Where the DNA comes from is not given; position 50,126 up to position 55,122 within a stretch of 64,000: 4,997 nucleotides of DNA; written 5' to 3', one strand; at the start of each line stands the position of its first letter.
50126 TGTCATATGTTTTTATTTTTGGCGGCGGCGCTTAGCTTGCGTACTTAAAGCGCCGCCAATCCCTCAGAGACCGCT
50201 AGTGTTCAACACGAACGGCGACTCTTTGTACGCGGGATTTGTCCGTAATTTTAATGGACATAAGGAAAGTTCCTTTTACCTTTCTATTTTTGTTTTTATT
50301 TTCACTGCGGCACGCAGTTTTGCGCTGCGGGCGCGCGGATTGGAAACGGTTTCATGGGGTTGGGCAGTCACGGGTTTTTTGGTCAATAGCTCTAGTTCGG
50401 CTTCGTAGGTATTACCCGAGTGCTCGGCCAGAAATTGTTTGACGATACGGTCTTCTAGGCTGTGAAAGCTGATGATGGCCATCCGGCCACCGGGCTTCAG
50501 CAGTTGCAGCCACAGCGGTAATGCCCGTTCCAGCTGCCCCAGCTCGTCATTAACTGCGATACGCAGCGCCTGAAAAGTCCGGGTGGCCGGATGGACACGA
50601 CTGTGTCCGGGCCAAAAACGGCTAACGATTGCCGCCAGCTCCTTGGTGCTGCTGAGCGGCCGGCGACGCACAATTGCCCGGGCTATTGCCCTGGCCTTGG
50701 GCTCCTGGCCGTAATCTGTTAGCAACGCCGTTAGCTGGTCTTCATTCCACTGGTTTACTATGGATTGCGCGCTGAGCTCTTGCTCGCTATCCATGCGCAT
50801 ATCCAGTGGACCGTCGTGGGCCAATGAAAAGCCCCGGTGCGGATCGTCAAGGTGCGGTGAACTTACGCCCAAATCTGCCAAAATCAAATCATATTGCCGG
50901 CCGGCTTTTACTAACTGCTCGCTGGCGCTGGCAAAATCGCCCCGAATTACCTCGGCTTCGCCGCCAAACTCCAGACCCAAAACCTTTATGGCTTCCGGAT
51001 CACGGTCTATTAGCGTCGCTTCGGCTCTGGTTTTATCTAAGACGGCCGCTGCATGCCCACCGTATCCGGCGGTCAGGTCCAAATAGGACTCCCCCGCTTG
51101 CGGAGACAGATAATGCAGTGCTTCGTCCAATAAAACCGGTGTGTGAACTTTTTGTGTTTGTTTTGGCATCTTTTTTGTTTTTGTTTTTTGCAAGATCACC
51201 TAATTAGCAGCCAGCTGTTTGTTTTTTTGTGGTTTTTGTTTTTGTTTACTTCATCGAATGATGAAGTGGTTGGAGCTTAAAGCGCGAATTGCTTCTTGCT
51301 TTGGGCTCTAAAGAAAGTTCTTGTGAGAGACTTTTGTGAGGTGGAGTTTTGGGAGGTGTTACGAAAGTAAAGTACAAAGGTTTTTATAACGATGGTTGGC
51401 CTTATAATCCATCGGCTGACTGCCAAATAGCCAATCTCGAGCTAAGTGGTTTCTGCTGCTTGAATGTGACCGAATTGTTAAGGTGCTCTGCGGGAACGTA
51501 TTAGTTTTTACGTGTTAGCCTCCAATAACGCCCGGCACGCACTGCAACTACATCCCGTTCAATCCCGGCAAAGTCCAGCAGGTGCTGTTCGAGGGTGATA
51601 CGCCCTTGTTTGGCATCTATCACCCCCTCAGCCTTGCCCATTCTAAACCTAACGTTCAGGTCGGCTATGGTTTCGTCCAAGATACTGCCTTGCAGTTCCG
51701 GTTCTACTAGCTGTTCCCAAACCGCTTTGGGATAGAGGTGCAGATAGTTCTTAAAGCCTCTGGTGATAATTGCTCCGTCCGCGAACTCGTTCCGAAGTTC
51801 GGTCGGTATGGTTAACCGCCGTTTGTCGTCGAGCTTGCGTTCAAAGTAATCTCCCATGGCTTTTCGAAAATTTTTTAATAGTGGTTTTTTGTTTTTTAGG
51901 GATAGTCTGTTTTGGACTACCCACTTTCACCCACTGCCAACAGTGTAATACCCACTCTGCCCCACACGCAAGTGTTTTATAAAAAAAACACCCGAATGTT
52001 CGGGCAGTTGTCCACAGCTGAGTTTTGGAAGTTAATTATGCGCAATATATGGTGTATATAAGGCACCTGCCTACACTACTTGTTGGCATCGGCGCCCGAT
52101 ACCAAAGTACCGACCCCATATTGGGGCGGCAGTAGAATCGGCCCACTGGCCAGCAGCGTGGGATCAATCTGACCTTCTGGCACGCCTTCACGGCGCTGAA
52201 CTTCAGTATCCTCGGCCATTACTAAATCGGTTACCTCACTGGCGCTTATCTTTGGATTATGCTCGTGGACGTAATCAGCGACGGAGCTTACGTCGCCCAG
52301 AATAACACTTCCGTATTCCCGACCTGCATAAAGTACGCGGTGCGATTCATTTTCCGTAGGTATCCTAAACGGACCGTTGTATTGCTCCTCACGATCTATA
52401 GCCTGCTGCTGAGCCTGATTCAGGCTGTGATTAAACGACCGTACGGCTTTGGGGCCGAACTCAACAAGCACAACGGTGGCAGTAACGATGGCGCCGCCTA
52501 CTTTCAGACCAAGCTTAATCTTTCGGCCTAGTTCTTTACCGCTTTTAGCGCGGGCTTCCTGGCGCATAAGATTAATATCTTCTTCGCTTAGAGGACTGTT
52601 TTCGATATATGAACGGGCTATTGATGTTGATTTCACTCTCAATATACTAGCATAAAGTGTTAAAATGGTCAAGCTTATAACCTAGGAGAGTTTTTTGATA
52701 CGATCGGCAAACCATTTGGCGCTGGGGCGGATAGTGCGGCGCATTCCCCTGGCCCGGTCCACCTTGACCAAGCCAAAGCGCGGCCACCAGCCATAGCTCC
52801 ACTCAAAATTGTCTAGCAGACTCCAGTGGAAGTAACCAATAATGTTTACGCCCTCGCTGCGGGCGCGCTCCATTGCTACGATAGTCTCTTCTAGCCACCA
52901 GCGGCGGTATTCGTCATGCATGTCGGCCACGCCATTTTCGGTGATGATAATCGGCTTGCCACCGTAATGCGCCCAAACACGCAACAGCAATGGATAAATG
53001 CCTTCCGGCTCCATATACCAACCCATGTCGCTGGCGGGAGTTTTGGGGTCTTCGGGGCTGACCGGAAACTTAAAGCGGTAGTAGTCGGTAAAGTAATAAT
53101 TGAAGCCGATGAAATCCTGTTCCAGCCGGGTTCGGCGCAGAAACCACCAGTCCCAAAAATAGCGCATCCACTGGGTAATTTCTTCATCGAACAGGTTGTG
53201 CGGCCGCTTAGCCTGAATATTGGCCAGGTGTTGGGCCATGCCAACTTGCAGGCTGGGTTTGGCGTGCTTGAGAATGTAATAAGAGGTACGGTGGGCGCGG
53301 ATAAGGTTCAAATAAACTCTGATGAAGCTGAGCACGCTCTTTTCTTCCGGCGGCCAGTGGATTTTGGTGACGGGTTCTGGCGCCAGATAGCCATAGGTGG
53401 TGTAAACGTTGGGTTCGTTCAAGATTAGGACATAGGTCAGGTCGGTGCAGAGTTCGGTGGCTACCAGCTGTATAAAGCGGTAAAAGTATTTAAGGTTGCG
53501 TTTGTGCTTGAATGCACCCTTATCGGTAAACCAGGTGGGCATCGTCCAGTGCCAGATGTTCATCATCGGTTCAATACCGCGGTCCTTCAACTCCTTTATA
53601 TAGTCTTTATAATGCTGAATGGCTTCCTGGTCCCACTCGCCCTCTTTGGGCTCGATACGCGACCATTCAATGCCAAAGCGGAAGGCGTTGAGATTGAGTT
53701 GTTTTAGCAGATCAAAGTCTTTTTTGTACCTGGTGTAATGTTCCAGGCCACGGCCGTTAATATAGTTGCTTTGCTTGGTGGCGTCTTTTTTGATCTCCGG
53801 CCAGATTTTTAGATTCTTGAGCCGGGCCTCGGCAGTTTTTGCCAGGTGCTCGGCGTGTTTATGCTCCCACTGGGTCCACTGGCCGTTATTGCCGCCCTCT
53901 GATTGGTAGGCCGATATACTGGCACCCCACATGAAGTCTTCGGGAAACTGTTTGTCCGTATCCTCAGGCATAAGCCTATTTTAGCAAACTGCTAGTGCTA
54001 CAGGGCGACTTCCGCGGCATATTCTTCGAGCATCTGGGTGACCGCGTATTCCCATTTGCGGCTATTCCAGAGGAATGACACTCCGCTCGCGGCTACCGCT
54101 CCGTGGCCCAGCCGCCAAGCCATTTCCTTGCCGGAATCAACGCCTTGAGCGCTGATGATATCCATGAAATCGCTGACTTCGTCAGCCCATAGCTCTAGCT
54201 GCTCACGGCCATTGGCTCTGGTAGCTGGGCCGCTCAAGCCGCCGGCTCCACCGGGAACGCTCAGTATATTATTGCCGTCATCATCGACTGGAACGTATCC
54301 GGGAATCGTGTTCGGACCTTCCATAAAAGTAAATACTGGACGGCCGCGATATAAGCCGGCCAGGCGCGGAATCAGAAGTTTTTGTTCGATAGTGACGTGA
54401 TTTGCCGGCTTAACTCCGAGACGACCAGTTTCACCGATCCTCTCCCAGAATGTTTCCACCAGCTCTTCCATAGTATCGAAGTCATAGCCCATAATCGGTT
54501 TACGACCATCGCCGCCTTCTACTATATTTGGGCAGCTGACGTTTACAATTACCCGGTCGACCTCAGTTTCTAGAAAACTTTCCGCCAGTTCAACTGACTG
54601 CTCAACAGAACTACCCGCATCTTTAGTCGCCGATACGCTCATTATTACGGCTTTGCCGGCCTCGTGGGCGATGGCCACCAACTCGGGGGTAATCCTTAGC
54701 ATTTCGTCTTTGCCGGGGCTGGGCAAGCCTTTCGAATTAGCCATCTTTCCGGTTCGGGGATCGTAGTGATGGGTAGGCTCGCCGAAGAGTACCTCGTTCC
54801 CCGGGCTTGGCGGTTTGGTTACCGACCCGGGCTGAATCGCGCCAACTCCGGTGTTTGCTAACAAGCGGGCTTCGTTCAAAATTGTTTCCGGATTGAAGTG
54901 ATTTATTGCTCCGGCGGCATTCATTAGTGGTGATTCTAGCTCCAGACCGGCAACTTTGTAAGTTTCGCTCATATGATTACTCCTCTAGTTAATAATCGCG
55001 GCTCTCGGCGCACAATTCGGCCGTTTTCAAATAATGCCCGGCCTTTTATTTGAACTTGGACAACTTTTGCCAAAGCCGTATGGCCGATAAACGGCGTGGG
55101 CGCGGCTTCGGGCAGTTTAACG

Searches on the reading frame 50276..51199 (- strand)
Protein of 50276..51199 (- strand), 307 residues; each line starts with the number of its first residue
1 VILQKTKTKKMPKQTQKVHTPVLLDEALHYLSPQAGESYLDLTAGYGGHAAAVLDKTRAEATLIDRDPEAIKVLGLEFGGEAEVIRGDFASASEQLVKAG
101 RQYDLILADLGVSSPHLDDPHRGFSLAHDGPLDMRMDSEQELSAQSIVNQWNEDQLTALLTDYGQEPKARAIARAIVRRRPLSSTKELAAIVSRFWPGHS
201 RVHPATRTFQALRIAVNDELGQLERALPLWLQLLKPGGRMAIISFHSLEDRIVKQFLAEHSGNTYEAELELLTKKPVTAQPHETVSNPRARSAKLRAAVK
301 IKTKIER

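Call 31: search_protein_families(library=pfam, proteins=[window:50276-51199:-], max_evalue=0.00001)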
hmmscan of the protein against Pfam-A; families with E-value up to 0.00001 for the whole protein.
window:50276-51199:- (307 aa): 1 family
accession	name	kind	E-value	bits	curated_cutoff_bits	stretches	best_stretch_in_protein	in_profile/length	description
PF01795.25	Methyltransf_5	-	1.1e-91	308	27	1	18-300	3-308/309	MraW methylase family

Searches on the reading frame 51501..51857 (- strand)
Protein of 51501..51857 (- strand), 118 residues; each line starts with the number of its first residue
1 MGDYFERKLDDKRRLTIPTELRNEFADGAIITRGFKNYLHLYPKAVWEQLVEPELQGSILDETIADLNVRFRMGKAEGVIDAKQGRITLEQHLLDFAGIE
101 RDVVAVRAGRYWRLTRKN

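Call 31: search_protein_families(library=pfam, proteins=[window:51501-51857:-], max_evalue=0.00001)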
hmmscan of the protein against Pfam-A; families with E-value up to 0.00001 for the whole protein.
window:51501-51857:- (118 aa): 1 family
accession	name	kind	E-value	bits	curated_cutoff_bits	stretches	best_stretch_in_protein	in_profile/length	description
PF02381.23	MraZ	-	3.6e-15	56.1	23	1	6-53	7-55/72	MraZ protein, putative antitoxin-like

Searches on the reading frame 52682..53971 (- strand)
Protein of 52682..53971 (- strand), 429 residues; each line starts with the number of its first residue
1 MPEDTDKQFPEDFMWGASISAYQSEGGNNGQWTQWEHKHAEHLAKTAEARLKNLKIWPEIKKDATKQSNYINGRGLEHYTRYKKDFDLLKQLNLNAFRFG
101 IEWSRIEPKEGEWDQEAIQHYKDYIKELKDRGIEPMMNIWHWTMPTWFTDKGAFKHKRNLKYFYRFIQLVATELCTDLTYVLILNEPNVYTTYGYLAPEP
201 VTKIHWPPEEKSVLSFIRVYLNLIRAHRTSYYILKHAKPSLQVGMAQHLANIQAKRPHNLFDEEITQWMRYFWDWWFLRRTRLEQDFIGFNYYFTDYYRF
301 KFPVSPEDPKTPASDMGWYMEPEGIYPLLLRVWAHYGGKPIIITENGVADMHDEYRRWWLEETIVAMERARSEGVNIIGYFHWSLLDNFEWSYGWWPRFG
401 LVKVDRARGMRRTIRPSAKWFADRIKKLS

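Call 31: search_protein_families(library=pfam, proteins=[window:52682-53971:-], max_evalue=0.00001)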
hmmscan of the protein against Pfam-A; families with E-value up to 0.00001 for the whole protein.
window:52682-53971:- (429 aa): 1 family
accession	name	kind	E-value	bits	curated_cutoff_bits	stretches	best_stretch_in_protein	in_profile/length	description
PF00232.24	Glyco_hydro_1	-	2.3e-70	237.7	22.6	2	7-277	3-249/453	Glycosyl hydrolase family 1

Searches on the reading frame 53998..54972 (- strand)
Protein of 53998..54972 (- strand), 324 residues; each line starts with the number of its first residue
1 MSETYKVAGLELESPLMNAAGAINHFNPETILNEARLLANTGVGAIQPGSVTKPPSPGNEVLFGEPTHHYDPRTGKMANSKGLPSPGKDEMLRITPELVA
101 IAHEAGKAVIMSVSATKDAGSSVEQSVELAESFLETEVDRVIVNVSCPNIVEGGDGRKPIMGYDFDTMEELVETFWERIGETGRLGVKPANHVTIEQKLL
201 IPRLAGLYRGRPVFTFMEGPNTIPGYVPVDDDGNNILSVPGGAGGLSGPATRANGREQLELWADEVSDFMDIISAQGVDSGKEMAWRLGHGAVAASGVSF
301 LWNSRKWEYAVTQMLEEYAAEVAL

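Call 31: search_protein_families(library=pfam, proteins=[window:53998-54972:-], max_evalue=0.00001)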
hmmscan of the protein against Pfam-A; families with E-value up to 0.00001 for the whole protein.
window:53998-54972:- (324 aa): 1 family
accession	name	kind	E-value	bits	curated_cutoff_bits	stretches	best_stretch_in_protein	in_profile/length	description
PF01180.27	DHO_dh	-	5.9e-19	68.8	27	1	5-307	4-279/291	Dihydroorotate dehydrogenase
